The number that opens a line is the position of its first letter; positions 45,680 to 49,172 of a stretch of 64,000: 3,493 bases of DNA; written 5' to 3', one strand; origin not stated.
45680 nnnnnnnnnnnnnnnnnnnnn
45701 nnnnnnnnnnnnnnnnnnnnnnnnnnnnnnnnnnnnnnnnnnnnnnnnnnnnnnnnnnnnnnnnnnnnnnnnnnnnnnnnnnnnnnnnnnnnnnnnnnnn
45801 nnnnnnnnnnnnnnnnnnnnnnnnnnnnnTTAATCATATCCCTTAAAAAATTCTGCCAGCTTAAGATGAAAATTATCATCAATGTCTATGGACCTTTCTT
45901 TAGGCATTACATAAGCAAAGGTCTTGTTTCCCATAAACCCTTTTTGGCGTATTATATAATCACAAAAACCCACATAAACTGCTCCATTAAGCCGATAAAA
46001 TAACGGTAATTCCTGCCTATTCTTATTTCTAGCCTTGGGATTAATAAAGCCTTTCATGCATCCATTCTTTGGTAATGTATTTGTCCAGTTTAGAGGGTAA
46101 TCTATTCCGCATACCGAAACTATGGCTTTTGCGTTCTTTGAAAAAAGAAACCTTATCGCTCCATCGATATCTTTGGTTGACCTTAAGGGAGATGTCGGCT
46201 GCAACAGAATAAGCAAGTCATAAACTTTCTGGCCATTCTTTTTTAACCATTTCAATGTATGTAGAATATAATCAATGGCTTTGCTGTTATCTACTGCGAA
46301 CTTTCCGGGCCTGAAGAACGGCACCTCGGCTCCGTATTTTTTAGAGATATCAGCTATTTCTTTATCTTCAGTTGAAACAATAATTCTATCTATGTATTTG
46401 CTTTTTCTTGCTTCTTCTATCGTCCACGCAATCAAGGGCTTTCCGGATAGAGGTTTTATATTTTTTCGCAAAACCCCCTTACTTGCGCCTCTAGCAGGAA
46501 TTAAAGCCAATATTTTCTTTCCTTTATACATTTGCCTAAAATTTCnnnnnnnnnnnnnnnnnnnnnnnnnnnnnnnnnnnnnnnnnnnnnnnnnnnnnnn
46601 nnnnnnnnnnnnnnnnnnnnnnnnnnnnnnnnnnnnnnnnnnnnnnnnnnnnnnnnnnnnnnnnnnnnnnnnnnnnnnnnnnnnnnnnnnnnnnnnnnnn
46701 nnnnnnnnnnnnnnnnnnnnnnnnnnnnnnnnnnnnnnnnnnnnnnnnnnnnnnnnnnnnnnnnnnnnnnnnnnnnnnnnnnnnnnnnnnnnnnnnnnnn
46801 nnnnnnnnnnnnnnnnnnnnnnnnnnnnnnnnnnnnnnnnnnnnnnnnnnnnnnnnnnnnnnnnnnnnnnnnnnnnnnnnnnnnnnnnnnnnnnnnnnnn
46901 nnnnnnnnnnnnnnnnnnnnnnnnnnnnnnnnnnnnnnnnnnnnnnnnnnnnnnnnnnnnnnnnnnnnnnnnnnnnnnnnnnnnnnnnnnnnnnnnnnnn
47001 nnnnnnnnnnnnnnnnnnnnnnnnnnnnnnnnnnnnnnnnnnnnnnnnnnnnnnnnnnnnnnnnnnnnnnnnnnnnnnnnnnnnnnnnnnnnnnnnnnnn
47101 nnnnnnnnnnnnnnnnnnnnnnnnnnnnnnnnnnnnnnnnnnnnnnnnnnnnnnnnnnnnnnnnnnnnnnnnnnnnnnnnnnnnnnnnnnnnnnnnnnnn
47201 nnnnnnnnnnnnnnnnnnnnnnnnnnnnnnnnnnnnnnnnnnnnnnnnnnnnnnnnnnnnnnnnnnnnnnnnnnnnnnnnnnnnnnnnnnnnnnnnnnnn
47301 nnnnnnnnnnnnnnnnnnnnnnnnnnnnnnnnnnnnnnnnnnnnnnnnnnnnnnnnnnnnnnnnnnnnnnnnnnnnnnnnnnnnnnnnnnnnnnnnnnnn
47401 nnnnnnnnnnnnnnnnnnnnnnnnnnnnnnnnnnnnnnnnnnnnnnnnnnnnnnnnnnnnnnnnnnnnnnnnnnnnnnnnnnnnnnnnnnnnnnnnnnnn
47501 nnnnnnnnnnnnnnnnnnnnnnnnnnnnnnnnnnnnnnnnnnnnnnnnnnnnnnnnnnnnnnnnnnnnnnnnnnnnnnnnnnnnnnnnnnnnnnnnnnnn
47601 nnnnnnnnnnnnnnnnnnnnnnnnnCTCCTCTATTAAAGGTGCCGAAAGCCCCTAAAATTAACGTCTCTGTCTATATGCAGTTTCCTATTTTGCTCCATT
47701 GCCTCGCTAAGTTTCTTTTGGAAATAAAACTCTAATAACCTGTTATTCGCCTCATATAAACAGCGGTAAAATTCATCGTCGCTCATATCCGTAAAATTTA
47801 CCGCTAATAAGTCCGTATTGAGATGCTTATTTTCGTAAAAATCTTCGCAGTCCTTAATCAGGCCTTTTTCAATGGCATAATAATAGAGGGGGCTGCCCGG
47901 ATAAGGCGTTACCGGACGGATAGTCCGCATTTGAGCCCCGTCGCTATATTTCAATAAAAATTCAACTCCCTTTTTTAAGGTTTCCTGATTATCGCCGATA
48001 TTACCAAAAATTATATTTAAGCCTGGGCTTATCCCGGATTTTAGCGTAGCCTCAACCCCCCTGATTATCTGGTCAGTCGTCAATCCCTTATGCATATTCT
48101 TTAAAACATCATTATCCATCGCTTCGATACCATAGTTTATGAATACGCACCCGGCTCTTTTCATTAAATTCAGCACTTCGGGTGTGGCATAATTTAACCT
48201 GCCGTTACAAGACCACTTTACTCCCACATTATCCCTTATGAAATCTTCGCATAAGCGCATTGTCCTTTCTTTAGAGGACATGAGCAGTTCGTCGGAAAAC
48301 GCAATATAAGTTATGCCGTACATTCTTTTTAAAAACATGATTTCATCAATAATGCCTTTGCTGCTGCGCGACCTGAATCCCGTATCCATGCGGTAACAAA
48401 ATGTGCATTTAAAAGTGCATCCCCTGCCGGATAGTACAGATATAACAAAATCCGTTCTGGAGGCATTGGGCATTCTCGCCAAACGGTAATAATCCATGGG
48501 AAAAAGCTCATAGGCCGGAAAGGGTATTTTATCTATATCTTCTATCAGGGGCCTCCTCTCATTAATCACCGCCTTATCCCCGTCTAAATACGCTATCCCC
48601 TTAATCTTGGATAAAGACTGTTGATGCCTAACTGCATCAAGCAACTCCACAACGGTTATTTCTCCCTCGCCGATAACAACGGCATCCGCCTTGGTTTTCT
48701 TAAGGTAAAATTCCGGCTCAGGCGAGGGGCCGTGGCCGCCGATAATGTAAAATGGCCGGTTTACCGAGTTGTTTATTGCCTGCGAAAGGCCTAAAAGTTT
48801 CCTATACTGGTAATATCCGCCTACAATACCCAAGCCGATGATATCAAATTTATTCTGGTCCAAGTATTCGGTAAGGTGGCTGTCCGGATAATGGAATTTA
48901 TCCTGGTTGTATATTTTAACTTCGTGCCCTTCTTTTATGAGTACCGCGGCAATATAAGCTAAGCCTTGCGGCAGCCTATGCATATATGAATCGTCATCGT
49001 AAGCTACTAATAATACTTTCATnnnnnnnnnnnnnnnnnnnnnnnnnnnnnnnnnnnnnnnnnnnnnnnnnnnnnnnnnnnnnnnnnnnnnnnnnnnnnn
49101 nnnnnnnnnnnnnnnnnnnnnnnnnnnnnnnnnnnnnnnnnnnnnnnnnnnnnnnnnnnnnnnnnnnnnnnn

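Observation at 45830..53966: Legionaminic-acid-like pathway in which a formyltransferase replaces the expected N-acetyltransferase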

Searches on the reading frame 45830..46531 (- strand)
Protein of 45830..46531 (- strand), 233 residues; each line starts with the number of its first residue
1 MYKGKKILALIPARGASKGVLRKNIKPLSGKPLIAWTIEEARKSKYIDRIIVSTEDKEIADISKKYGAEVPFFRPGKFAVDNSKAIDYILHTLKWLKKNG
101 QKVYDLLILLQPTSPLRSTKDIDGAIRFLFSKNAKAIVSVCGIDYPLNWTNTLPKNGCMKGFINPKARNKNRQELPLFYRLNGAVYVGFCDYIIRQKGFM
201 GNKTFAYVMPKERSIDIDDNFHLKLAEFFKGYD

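Call 3: search_protein_families(library=pfam, proteins=[window:45830-46531:-])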
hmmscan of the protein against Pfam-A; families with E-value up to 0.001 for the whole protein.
window:45830-46531:- (233 aa): 1 family
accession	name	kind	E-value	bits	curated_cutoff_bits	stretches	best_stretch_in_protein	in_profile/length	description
PF02348.25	CTP_transf_3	-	4.9e-22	79.2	22.6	1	9-135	2-120/217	Cytidylyltransferase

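Call 4: search_protein_families(library=ncbifam, proteins=[window:45830-46531:-])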
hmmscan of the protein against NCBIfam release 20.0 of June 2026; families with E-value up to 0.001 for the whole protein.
window:45830-46531:- (233 aa): 7 families
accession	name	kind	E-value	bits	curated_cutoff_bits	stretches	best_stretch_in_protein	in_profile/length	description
TIGR03584.1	PseF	equivalog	1.4e-45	155.6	205.7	1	8-228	1-218/222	pseudaminic acid cytidylyltransferase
NF003952.0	PRK05450.1-5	subfamily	2.4e-13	49.8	193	1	6-138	2-125/250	3-deoxy-manno-octulosonate cytidylyltransferase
NF003950.0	PRK05450.1-3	subfamily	7.7e-12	45.1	234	1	7-138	3-126/248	3-deoxy-manno-octulosonate cytidylyltransferase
NF009905.0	PRK13368.1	subfamily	3.7e-10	39.6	255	1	6-141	2-126/243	3-deoxy-manno-octulosonate cytidylyltransferase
NF003948.0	PRK05450.1-1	equivalog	1.2e-08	34.5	281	1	5-134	4-125/248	3-deoxy-manno-octulosonate cytidylyltransferase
TIGR00466.1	kdsB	equivalog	2e-08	34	155.2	1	9-71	5-66/241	3-deoxy-manno-octulosonate cytidylyltransferase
TIGR00453.1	ispD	equivalog_domain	0.00076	19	181.3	1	9-72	2-70/219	2-C-methyl-D-erythritol 4-phosphate cytidylyltransferase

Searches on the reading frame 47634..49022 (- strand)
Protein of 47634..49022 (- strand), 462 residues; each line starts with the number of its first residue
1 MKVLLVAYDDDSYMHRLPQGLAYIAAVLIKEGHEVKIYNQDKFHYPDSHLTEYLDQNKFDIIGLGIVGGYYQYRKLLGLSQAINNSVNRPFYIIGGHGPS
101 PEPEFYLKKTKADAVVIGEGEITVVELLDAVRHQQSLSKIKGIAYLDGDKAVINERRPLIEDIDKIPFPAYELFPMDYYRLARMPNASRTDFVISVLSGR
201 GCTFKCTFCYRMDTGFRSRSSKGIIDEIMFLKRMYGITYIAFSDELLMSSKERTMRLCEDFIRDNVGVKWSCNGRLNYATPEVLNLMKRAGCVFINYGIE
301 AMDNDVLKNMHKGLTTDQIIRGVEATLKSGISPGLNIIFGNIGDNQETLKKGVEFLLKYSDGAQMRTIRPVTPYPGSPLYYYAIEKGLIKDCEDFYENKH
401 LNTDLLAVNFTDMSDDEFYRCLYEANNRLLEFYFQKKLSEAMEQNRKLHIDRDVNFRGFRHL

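Call 3: search_protein_families(library=pfam, proteins=[window:47634-49022:-])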
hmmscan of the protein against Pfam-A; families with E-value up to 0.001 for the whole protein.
window:47634-49022:- (462 aa): 2 families
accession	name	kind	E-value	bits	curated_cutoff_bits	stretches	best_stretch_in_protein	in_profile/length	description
PF04055.27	Radical_SAM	-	5.7e-20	72.6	29.5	1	198-355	3-165/166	Radical SAM superfamily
PF02310.24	B12-binding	-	2.7e-13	50.2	32.1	1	18-127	14-120/121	B12 binding domain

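Call 4: search_protein_families(library=ncbifam, proteins=[window:47634-49022:-])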
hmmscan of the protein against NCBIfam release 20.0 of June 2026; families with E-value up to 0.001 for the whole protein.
window:47634-49022:- (462 aa): 22 families
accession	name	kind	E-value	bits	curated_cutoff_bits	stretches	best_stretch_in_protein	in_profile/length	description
TIGR02026.1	BchE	equivalog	1.2e-41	143.2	481.35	1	18-407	22-412/497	magnesium-protoporphyrin IX monomethyl ester anaerobic oxidative cyclase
TIGR03471.1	HpnJ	equivalog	1.7e-39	136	577.6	1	99-437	107-437/472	hopanoid biosynthesis associated radical SAM protein HpnJ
TIGR04072.2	rSAM_ladder_B12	equivalog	3.7e-38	131.3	360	1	17-398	17-387/443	lipid biosynthesis B12-binding/radical SAM protein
NF038361.1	rSAM_Sden_1168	equivalog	7.3e-31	107.3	575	1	20-416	87-502/560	Sden_1168 family B12-binding radical SAM P-methyltransferase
TIGR04479.1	bcpD_PhpK_rSAM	subfamily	3.1e-30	105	600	1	104-357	163-407/504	PhpK family radical SAM P-methyltransferase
NF050148.1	rSAM_ApyD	equivalog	8.3e-28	97.1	750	1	20-381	27-391/645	RiPP biosynthesis radical SAM protein ApyD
TIGR04367.1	HpnR_B12_rSAM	equivalog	1.2e-27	96.7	650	1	13-427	17-410/490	hopanoid C-3 methylase HpnR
TIGR03975.1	rSAM_ocin_1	subfamily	1.3e-27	96.5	281.85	1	111-355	181-426/606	RiPP maturation radical SAM C-methyltransferase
TIGR04385.1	B12_rSAM_cofa1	equivalog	1.2e-26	93.9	450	1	17-356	19-361/438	B12 lower ligand biosynthesis radical SAM protein BzaD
TIGR04295.1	B12_rSAM_oligo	hypoth_equivalog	5.1e-25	88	400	1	17-381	24-382/422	TIGR04295 family B12-binding domain-containing radical SAM protein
TIGR04014.1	B12_SAM_MJ_0865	equivalog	4.8e-24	84.9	360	1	88-360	67-337/434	methyl-coenzyme M reductase glutamine C-methyltransferase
NF033070.1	rSAM_AprD4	equivalog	4.5e-22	78.6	500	1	157-408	164-417/456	AprD4 family radical SAM diol-dehydratase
TIGR04013.1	B12_SAM_MJ_1487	hypoth_equivalog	1.4e-20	73.5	251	2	82-225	65-186/382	TIGR04013 family B12-binding domain/radical SAM domain-containing protein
NF033712.0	B12_rSAM_KedN5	subfamily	3.7e-16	58.5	700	1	25-210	24-212/624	KedN5 family methylcobalamin-dependent radical SAM C-methyltransferase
NF040542.1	rSAM_RCCLKC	equivalog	9.9e-15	54.6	450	1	107-421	95-419/423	arsinothricin biosynthesis radical SAM protein ArsL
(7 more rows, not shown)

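Call 44: find_homologous_proteins(query=window:47634-49022:-, max_evalue=1e-30)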
Query window:47634-49022:- (462 aa): 5064 proteins with E <= 1e-30 among 8000 candidates; the best 120 are listed.
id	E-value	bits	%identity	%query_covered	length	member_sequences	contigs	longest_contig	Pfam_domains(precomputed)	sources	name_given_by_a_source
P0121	0.0e+0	1066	100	100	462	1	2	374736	PF04055.28,PF02310.25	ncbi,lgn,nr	ncbi:MAG: radical SAM protein [Candidatus Omnitrophica bacterium]|nr:radical SAM protein [Candidatus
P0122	4.4e-255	865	79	100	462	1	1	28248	PF04055.28,PF02310.25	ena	-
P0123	3.7e-240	816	73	100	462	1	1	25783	PF04055.28,PF02310.25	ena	-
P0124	2.1e-237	807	72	100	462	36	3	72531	PF04055.28,PF02310.25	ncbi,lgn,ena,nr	ncbi:MAG: radical SAM domain-containing protein [Nitrospirae bacterium]|nr:MAG: radical SAM domain-c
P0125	5.9e-237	805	72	100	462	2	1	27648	PF04055.28,PF02310.25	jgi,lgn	-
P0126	1.4e-236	804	72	100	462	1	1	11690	PF04055.28,PF02310.25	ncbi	-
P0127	2.0e-236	803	73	100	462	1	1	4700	PF04055.28,PF02310.25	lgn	-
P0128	9.5e-236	801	73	100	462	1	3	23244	PF04055.28,PF02310.25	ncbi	-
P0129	1.5e-235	801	72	100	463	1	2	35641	PF04055.28,PF02310.25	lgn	-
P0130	3.0e-235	800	72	100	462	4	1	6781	PF04055.28,PF02310.25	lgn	-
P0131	4.1e-235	799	72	100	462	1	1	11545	PF04055.28,PF02310.25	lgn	-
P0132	4.1e-235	799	72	100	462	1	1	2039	PF04055.28,PF02310.25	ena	-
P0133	7.1e-235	798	71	100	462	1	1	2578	PF04055.28,PF02310.25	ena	-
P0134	1.8e-234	797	72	100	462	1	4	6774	PF04055.28,PF02310.25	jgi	jgi:radical SAM superfamily enzyme YgiQ (UPF0313 family)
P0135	2.0e-234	797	72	100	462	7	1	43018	PF04055.28,PF02310.25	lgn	-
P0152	1.8e-232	790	71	100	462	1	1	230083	PF04055.28,PF02310.25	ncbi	ncbi:MAG: radical SAM protein [Thermodesulfovibrionales bacterium]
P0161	1.3e-231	788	71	100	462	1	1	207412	PF04055.28,PF02310.25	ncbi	ncbi:MAG: radical SAM protein [Thermodesulfobacteriota bacterium]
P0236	1.3e-226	771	69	100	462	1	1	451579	PF04055.28,PF02310.25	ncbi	ncbi:MAG: radical SAM protein [Bacillota bacterium]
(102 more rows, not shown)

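Call 45: find_encoding_contigs(protein=P0152, flank=9000, max_places=1)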
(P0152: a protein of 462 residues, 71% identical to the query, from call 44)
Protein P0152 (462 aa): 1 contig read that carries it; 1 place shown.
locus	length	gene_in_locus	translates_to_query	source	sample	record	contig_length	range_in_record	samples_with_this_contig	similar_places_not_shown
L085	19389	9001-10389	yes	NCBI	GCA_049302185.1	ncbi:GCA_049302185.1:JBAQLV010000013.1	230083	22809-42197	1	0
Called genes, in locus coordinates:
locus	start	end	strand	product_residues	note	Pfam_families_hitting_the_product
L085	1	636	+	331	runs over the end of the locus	PF00535:Glycos_transf_2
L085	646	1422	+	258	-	-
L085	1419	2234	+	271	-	PF01261:AP_endonuc_2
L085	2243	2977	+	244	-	PF00535:Glycos_transf_2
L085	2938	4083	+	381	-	PF07992:Pyr_redox_2 (faint), PF01266:DAO, PF13450:NAD_binding_8 (weak)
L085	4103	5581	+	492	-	PF02310:B12-binding, PF04055:Radical_SAM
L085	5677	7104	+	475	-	PF02310:B12-binding, PF04055:Radical_SAM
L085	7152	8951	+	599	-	-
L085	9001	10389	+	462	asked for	PF02310:B12-binding, PF04055:Radical_SAM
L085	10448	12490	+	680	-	-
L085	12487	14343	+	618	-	PF00664:ABC_membrane, PF00005:ABC_tran, PF02463:SMC_N (faint)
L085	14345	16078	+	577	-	PF02310:B12-binding, PF04055:Radical_SAM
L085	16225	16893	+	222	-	PF00702:Hydrolase, PF13419:HAD_2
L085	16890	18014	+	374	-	PF01041:DegT_DnrJ_EryC1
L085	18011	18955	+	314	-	PF00535:Glycos_transf_2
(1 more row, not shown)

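Call 46: find_encoding_contigs(protein=P0236, flank=9000, max_places=1)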
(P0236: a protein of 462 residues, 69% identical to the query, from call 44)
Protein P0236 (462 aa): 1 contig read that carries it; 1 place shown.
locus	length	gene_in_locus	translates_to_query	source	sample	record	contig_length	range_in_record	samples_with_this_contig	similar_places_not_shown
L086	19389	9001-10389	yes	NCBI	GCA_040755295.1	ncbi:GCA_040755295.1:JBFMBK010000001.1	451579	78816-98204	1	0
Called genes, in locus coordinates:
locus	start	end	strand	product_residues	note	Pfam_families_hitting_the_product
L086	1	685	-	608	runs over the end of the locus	PF01973:MptE-like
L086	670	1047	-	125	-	PF26154:DUF8042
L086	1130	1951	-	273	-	PF00669:Flagellin_N, PF00700:Flagellin_C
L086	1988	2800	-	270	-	PF00669:Flagellin_N, PF00700:Flagellin_C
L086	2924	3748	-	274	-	PF00669:Flagellin_N, PF00700:Flagellin_C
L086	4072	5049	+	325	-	PF01073:3Beta_HSD, PF01370:Epimerase, PF02719:Polysacc_synt_2, PF04321:RmlD_sub_bind, PF05368:NmrA, PF07993:NAD_binding_4, PF13460:NAD_binding_10, PF16363:GDP_Man_Dehyd, +1 more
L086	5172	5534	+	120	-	PF05635:23S_rRNA_IVP, PF22296:bAvd (weak)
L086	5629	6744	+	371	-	PF00155:Aminotran_1_2, PF01041:DegT_DnrJ_EryC1, PF01053:Cys_Met_Meta_PP (weak), PF00266:Aminotran_5 (weak), PF01212:Beta_elim_lyase (weak)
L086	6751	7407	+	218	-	PF00132:Hexapep (faint), PF17836:PglD_N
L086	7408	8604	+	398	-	PF02350:Epimerase_2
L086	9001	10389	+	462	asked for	PF02310:B12-binding, PF04055:Radical_SAM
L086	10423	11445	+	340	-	PF03102:NeuB, PF08666:SAF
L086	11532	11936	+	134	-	PF05635:23S_rRNA_IVP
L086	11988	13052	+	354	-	PF00571:CBS, PF00483:NTP_transferase, PF12804:NTP_transf_3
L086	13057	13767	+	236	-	PF02348:CTP_transf_3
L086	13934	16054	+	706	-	PF13524:Glyco_trans_1_2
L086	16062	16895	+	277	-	PF00106:adh_short, PF13561:adh_short_C2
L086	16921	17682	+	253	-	PF05711:TylF, PF13578:Methyltransf_24 (weak)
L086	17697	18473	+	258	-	PF00456:Transketolase_N, PF00676:E1_dh (weak), PF02775:TPP_enzyme_C (faint)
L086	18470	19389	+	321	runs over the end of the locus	PF02779:Transket_pyr, PF02780:Transketolase_C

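Call 47: find_encoding_contigs(protein=P0161, flank=9000, max_places=1)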
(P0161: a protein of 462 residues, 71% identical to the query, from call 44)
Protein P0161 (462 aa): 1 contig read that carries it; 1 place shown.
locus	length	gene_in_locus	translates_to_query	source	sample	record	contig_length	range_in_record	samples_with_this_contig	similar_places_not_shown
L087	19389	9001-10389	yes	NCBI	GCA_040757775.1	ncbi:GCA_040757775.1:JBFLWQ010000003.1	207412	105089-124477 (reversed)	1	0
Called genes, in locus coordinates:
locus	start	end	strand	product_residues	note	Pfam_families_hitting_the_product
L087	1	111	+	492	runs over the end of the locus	PF02706:Wzz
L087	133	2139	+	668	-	-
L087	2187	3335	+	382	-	PF01370:Epimerase, PF16363:GDP_Man_Dehyd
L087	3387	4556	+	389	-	PF01041:DegT_DnrJ_EryC1, PF00155:Aminotran_1_2 (weak)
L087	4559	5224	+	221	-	PF25084:LbH_EIF2B (weak), PF25087:GMPPB_C (faint), PF00132:Hexapep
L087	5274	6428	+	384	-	PF02350:Epimerase_2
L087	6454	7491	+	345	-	PF03102:NeuB, PF08666:SAF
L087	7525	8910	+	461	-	PF00571:CBS (weak), PF01073:3Beta_HSD, PF01370:Epimerase, PF02719:Polysacc_synt_2, PF04321:RmlD_sub_bind, PF05368:NmrA, PF13460:NAD_binding_10, PF16363:GDP_Man_Dehyd, +1 more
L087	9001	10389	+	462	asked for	PF02310:B12-binding, PF04055:Radical_SAM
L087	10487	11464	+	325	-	PF00389:2-Hacid_dh (faint), PF02826:2-Hacid_dh_C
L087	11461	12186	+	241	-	PF02348:CTP_transf_3, PF12804:NTP_transf_3 (weak)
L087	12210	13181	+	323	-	PF00389:2-Hacid_dh (weak), PF02826:2-Hacid_dh_C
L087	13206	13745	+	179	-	PF00132:Hexapep, PF14602:Hexapep_2 (weak)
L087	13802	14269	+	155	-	-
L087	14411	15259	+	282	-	PF03102:NeuB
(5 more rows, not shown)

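Call 52: find_related_loci(query=A2, collection=metagenome_contigs, flank=8000)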
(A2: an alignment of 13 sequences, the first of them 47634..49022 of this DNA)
Query A2 (462 aa) in metagenome_contigs; peptide patterns used: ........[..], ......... (x = any residue, [..] = any of these).
600 stretches matched a pattern (row limit reached: there are more); 592 encode a relative of the query (tblastn E <= 1e-3); the best 80 are kept; 80 distinct loci.
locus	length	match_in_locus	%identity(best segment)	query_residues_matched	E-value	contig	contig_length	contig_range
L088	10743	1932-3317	72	1-462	0e+0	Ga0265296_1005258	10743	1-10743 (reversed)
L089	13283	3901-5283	71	1-461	0e+0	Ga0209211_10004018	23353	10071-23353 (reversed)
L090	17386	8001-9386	71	1-462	0e+0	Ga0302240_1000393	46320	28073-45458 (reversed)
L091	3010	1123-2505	71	1-461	0e+0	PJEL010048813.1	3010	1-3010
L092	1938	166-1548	70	1-461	0e+0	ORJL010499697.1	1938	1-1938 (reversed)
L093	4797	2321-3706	69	1-462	0e+0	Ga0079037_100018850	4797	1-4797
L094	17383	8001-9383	70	1-461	0e+0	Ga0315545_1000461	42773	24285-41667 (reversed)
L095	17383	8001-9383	69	1-461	0e+0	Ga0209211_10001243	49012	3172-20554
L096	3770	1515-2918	68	1-461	0e+0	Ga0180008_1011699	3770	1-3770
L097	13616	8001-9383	69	1-461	0e+0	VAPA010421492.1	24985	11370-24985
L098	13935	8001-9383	69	1-461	0e+0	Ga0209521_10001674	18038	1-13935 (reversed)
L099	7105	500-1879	70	1-460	0e+0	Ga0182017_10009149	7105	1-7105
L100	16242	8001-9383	68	1-460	0e+0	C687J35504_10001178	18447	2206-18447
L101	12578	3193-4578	68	1-462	0e+0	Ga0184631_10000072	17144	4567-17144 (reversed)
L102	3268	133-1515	68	1-461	0e+0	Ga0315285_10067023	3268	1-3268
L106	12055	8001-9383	67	1-461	0e+0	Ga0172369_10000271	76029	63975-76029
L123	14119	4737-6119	66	1-461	0e+0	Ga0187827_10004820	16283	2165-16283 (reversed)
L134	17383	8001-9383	67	1-461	0e+0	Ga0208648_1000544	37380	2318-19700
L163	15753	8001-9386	65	1-461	0e+0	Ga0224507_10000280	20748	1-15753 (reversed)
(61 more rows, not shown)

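Call 74: search_solved_structures(query=window:47634-49022:-, max_evalue=0.001)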
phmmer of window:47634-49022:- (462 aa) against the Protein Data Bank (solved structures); distinct sequences matched with E-value up to 0.001: 4.
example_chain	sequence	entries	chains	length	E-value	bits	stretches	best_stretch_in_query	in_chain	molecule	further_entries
6fd2_B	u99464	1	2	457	1.2e-20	77.2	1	156-409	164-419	Putative apramycin biosynthetic oxidoreductase 4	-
9ccb_A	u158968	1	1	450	2.7e-11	46.4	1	80-356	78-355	Radical SAM core domain-containing protein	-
5ul2_A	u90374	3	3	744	3.4e-08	36.2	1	56-358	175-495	OxsB protein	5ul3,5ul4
9n1b_A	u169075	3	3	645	1.2e-05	27.8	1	115-362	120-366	Radical SAM protein | Radical SAM enzyme CysS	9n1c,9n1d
